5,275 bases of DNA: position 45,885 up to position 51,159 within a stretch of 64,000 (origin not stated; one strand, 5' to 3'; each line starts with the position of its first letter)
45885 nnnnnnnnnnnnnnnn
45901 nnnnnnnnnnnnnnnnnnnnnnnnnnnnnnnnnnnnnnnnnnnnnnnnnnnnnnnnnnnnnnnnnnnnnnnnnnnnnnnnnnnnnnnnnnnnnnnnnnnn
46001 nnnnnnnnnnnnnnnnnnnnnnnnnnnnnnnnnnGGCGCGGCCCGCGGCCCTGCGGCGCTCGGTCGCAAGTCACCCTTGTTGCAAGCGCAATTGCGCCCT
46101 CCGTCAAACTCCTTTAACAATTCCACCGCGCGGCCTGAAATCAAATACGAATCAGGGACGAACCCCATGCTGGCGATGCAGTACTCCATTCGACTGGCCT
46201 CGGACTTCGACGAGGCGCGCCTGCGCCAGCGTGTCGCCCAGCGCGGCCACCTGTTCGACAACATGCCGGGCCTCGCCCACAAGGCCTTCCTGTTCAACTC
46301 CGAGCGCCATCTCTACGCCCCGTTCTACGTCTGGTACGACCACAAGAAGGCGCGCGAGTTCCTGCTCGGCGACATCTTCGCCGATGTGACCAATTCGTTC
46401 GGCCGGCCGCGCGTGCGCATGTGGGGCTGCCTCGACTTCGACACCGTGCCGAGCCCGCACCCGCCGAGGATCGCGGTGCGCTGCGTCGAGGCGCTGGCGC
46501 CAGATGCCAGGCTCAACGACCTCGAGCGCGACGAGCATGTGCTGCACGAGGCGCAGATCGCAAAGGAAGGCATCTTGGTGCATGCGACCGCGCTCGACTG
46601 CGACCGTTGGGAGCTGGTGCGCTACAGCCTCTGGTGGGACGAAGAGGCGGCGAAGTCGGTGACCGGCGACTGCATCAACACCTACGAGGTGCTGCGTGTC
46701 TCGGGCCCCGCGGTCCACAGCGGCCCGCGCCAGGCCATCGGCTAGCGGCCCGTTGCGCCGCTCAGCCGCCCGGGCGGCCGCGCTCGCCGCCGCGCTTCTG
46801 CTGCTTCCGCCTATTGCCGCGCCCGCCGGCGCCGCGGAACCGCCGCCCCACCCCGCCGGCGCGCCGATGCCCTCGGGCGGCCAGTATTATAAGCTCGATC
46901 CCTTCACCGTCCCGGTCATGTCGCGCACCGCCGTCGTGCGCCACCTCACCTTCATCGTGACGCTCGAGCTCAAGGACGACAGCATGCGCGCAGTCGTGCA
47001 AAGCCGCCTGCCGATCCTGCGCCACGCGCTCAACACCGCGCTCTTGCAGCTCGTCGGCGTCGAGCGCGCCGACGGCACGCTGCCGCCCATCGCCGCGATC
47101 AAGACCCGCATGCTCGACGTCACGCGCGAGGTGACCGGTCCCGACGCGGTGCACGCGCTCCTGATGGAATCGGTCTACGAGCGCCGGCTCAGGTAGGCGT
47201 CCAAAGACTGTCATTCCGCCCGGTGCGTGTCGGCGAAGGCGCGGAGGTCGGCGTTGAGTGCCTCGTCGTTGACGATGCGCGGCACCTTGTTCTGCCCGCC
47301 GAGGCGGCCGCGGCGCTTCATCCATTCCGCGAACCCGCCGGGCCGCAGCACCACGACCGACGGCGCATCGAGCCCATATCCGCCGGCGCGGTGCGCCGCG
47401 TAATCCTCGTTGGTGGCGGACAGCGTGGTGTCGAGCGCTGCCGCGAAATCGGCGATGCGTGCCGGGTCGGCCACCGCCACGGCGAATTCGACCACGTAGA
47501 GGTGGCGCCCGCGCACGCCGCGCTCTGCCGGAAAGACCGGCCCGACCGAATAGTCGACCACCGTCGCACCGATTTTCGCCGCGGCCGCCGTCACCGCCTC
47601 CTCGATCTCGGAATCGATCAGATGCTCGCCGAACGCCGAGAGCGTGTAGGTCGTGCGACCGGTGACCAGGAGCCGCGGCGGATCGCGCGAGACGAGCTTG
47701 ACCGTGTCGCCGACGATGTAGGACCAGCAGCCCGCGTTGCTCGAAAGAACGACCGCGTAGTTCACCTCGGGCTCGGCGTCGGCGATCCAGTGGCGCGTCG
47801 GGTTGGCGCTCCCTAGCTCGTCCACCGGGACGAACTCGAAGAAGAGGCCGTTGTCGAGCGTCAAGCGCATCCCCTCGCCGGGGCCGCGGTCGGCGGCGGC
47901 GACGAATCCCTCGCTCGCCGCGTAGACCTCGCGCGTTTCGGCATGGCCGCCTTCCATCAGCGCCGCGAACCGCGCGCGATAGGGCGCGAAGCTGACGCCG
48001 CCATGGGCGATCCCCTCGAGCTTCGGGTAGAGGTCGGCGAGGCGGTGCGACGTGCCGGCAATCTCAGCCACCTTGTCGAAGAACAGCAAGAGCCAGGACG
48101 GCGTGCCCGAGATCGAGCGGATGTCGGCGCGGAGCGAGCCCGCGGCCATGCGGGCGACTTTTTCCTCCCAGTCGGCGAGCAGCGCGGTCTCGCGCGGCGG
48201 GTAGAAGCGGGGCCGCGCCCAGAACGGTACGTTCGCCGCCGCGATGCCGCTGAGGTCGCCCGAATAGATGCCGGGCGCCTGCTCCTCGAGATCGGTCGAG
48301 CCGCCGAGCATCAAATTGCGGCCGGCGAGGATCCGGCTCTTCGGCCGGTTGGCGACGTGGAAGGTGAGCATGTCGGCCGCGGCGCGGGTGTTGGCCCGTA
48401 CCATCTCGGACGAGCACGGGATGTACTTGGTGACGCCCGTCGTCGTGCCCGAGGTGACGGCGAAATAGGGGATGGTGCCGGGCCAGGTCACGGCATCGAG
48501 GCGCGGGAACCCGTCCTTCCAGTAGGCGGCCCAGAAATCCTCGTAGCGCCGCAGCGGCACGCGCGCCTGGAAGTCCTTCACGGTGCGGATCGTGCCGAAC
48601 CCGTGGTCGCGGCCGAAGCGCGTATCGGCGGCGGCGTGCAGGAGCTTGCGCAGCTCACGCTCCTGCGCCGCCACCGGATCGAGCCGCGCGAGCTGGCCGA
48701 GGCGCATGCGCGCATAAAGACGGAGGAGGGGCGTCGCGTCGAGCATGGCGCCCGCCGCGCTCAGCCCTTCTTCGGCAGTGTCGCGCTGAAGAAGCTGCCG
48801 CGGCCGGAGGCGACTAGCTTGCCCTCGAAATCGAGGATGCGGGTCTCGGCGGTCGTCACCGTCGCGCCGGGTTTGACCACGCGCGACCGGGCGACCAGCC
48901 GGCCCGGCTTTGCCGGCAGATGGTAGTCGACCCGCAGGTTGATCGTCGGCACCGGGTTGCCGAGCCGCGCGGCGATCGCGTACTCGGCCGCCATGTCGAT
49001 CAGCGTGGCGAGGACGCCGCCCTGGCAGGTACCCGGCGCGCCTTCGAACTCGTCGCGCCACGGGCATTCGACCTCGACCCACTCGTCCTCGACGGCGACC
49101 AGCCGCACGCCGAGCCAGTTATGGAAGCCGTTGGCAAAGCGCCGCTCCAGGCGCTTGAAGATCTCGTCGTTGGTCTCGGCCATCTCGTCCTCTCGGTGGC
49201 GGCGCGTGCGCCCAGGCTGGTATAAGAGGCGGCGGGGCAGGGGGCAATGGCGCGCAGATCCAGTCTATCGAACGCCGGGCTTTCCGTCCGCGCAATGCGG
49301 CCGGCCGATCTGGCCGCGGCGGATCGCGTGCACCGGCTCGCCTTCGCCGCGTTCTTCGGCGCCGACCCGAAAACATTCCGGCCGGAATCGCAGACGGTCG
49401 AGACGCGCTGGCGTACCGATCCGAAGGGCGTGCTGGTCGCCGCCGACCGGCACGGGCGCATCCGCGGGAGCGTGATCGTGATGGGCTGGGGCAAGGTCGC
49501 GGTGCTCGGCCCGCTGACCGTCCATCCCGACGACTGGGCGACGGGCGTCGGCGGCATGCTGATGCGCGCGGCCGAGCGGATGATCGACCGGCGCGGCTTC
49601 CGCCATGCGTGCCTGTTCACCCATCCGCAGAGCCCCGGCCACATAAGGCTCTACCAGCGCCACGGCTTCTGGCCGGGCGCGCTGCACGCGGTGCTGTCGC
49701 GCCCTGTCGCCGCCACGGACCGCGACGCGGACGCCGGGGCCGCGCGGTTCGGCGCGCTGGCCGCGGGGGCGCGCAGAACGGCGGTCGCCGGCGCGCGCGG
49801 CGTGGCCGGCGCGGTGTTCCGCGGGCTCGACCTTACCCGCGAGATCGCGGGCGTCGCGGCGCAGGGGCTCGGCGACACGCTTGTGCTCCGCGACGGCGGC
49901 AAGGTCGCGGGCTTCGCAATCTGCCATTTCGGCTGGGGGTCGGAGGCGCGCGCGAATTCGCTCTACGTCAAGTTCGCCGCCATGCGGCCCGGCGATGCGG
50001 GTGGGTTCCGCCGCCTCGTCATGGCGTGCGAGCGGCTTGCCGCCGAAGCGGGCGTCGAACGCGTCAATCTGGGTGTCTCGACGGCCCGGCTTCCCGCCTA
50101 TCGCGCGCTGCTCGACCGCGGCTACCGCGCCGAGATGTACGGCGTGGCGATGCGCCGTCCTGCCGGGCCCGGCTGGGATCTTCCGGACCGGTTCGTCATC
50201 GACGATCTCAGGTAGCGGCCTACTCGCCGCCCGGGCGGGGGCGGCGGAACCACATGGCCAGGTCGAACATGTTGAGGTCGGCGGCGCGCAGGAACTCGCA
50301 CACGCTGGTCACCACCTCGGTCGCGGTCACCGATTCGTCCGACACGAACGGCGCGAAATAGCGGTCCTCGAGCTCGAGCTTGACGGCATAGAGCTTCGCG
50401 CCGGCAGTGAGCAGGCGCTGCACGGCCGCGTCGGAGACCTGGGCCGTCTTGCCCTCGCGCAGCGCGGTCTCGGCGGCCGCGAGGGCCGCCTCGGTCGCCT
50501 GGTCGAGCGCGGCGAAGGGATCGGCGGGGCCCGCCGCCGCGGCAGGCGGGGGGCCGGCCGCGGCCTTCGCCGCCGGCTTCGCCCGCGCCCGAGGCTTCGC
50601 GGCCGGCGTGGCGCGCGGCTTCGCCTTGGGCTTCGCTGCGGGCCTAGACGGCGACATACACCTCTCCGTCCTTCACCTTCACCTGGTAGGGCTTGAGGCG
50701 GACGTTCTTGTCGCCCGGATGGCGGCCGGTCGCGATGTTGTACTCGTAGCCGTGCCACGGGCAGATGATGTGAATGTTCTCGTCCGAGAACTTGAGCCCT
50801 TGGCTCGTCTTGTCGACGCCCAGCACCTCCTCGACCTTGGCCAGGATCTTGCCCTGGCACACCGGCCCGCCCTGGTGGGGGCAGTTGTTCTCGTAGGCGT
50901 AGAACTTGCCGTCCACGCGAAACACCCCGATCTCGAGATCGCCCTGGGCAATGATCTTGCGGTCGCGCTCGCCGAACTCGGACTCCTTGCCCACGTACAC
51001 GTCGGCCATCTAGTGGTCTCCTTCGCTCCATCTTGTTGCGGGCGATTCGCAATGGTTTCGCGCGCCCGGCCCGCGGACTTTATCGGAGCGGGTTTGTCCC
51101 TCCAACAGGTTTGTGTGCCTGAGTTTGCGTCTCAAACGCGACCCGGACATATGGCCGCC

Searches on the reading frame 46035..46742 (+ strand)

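Call 26: search_protein_families(library=pfam, proteins=[window:46035-46742:+], max_evalue=0.00001)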
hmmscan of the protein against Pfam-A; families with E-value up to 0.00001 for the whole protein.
window:46035-46742:+ (236 aa): 1 family
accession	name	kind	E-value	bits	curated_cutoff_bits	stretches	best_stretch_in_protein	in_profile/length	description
PF16157.10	DUF4865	-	4e-45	154.5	26.7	1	45-223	1-183/183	Domain of unknown function (DUF4865)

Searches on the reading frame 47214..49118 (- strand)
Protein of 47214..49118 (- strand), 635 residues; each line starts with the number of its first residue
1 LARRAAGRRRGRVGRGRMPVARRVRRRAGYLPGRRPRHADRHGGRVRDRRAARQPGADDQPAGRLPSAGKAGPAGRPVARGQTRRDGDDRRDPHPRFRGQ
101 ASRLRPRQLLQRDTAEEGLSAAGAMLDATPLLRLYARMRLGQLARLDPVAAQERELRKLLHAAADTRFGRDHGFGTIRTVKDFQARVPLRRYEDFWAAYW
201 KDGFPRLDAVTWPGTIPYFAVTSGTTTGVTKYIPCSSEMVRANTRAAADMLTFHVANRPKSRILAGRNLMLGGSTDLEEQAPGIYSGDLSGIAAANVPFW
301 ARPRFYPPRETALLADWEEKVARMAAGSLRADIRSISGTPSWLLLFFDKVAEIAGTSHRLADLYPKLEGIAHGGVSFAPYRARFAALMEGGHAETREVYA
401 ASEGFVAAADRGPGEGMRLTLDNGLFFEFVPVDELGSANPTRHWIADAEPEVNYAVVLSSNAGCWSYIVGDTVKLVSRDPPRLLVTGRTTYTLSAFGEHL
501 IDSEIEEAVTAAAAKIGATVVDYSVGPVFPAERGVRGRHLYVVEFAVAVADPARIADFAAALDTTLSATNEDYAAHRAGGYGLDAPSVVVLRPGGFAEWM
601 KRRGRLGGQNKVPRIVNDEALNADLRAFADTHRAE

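Call 26: search_protein_families(library=pfam, proteins=[window:47214-49118:-], max_evalue=0.00001)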
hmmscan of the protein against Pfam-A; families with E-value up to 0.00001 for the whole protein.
window:47214-49118:- (635 aa): 3 families
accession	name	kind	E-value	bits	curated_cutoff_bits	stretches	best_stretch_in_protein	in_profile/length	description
PF03321.19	GH3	-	8.2e-30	104.5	23.6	1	147-389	11-300/304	GH3 family N-terminal domain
PF23572.1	GH3_C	-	1.8e-18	67.7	23.6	1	504-619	2-118/119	GH3 family C-terminal domain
PF23571.1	GH3_M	-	1.1e-09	38.6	23.6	1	420-488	3-75/75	GH3 family central domain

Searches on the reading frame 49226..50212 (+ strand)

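Call 28: search_protein_families(library=pfam, proteins=[window:49226-50212:+], max_evalue=0.00001)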
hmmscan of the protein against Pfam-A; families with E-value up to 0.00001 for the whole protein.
window:49226-50212:+ (329 aa): 2 families
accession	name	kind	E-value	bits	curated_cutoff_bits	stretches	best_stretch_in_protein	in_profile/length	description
PF00583.31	Acetyltransf_1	-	3.9e-14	53.4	20.7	1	49-148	14-116/116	Acetyltransferase (GNAT) family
PF13508.13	Acetyltransf_7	-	1.4e-09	38.6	27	1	68-148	4-82/84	Acetyltransferase (GNAT) domain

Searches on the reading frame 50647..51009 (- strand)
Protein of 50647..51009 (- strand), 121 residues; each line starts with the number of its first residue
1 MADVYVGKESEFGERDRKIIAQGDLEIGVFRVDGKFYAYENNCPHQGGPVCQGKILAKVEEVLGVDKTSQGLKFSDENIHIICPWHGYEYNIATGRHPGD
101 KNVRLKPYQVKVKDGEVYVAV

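Call 56: search_protein_families(library=pfam, proteins=[window:50647-51009:-], max_evalue=0.0001)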
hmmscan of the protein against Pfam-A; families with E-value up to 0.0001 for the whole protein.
window:50647-51009:- (121 aa): 3 families
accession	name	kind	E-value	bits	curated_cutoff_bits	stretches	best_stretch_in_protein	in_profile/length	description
PF00355.32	Rieske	-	6.1e-14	52.2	20.3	1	4-99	3-77/88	Rieske [2Fe-2S] domain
PF13806.12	Rieske_2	-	1.9e-11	44.3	27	1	76-119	60-103/104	Rieske-like [2Fe-2S] domain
PF22543.2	Rieske_4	-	1.7e-10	41.6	28.4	1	4-96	1-76/119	Soluble Rieske-type ferredoxin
